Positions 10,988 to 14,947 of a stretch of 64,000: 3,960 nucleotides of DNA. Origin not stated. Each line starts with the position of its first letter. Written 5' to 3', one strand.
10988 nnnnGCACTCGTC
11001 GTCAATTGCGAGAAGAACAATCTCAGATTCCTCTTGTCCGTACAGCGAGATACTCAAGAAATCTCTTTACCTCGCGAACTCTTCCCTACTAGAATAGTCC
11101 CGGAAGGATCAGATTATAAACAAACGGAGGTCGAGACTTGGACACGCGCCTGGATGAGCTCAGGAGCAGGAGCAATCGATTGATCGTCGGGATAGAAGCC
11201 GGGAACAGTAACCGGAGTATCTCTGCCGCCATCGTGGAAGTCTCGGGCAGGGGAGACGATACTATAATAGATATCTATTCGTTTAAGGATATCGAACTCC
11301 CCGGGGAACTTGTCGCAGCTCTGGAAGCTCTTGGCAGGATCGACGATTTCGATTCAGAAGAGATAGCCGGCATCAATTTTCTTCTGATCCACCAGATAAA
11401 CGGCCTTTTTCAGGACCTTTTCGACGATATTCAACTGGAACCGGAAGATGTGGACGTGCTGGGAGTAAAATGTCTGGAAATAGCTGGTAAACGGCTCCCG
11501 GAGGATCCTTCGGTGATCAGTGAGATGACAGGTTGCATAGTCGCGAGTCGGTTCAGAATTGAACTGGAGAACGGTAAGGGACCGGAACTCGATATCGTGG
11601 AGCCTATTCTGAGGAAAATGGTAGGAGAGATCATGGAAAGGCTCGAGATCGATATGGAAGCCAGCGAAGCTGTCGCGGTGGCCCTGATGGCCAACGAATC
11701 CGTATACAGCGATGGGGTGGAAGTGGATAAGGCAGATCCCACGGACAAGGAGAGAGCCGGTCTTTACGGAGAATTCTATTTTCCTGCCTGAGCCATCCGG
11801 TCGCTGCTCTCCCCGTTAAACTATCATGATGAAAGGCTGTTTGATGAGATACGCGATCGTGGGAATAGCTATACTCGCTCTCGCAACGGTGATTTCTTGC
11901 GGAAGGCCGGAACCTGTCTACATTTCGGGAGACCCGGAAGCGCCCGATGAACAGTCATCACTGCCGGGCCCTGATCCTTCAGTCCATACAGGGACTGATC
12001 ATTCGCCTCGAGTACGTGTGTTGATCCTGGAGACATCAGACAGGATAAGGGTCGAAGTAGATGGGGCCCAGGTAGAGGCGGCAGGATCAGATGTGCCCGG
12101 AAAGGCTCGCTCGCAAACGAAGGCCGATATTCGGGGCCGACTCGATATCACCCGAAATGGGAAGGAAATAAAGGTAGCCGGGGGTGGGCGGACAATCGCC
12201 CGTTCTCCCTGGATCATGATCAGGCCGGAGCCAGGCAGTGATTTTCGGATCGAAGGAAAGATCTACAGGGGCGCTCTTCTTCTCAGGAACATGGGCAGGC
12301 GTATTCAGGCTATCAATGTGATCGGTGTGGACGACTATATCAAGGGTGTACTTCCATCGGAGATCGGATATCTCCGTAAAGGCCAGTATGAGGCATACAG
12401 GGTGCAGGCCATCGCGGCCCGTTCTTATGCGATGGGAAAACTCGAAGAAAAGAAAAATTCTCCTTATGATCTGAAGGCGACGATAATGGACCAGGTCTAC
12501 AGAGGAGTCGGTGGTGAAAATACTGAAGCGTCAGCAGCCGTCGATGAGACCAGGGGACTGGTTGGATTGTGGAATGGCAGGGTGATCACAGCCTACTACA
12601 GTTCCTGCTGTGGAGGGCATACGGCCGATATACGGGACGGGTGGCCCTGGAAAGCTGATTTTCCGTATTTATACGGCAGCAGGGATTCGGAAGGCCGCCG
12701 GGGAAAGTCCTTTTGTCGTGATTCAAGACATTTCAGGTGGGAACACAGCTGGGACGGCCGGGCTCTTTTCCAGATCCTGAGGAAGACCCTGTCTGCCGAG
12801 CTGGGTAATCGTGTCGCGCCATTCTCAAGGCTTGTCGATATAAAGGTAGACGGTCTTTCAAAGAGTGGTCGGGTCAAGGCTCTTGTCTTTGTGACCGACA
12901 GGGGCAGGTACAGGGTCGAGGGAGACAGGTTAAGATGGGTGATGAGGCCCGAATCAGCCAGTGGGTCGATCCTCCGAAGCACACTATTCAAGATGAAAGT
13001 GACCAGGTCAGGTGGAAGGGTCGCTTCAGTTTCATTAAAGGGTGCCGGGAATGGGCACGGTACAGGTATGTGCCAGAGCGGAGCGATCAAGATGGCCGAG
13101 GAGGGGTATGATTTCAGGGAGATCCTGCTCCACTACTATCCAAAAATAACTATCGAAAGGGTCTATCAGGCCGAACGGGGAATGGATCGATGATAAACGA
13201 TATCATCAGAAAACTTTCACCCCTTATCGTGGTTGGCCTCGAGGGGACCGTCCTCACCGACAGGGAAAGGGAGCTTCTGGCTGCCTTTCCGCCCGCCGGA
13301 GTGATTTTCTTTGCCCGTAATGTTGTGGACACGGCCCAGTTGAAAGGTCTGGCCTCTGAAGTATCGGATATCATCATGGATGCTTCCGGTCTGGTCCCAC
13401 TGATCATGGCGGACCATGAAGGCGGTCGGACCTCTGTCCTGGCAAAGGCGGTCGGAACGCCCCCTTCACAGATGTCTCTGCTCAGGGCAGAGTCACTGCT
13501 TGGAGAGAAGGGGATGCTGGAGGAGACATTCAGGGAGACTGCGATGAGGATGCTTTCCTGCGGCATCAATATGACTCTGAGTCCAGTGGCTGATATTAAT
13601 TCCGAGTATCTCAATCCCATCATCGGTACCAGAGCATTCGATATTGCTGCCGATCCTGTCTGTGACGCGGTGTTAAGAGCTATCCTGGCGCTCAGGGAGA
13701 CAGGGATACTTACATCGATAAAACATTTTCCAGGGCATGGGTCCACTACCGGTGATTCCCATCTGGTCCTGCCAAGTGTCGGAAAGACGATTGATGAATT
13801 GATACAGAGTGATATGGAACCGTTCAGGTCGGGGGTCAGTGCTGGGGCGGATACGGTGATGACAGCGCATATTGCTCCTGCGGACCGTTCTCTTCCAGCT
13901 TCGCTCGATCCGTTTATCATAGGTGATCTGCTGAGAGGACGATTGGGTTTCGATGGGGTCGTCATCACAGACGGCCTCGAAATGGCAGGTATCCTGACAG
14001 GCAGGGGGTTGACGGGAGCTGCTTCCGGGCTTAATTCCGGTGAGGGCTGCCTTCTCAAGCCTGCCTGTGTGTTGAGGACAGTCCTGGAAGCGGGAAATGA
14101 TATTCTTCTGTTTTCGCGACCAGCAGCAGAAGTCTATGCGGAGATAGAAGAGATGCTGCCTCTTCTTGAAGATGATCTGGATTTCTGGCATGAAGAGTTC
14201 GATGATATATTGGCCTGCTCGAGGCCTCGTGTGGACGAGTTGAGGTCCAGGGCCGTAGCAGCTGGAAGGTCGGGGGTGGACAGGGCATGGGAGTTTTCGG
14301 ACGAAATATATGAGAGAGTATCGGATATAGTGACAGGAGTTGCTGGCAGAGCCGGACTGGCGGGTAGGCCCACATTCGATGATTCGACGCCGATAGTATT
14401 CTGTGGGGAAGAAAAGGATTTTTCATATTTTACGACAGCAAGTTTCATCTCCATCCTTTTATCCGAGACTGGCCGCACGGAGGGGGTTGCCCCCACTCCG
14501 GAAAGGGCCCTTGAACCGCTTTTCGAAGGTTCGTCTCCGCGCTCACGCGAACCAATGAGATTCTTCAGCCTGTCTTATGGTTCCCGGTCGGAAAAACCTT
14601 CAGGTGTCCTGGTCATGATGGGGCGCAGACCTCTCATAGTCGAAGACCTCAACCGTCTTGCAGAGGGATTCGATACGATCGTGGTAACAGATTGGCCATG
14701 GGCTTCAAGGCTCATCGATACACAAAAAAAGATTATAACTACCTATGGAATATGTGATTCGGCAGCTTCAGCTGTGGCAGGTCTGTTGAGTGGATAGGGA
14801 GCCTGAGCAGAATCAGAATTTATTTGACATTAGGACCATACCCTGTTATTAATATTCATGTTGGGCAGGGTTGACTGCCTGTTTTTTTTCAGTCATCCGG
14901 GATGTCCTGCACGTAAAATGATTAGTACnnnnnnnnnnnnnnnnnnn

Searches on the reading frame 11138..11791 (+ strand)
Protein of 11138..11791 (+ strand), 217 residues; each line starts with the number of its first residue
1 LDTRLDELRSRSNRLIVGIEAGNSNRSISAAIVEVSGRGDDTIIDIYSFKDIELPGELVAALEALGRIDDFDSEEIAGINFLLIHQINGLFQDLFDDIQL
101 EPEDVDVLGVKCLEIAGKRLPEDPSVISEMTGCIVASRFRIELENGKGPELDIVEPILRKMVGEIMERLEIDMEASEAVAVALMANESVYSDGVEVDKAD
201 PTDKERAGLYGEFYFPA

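Call 72: search_protein_families(library=pfam, proteins=[window:11138-11791:+], max_evalue=0.001)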
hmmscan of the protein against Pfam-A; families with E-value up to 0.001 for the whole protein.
window:11138-11791:+ (217 aa): 0 families

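Call 73: search_protein_families(library=ncbifam, proteins=[window:11138-11791:+], max_evalue=0.0001)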
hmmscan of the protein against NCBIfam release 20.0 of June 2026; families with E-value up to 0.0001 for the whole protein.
window:11138-11791:+ (217 aa): 4 families
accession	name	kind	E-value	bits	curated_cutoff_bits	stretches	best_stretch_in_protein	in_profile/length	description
NF007151.0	PRK09585.3-6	equivalog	3.7e-13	48.9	599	1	4-140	3-153/396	anhydro-N-acetylmuramic acid kinase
NF007148.0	PRK09585.3-2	equivalog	1e-11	44.2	387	1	11-141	6-146/386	anhydro-N-acetylmuramic acid kinase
NF007149.0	PRK09585.3-4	equivalog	1.8e-10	40.2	616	1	7-109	10-112/399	anhydro-N-acetylmuramic acid kinase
NF007142.0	PRK09585.2-1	equivalog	2.3e-09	36.7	435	1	14-112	4-102/384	anhydro-N-acetylmuramic acid kinase AnmK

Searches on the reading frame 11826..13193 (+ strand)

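Call 25: search_protein_families(library=pfam, proteins=[window:11826-13193:+], max_evalue=0.0001)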
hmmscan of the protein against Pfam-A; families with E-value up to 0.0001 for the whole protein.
window:11826-13193:+ (455 aa): 1 family
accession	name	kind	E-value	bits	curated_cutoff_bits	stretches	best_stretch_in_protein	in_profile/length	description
PF08486.15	SpoIID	-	3.4e-16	60.1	23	1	158-246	3-94/97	Stage II sporulation protein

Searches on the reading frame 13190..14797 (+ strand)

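Call 25: search_protein_families(library=pfam, proteins=[window:13190-14797:+], max_evalue=0.0001)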
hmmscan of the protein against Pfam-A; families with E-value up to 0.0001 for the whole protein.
window:13190-14797:+ (535 aa): 1 family
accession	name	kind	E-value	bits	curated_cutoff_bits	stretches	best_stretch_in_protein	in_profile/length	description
PF00933.27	Glyco_hydro_3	-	5.1e-52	177.7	27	1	22-323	16-296/316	Glycosyl hydrolase family 3 N terminal domain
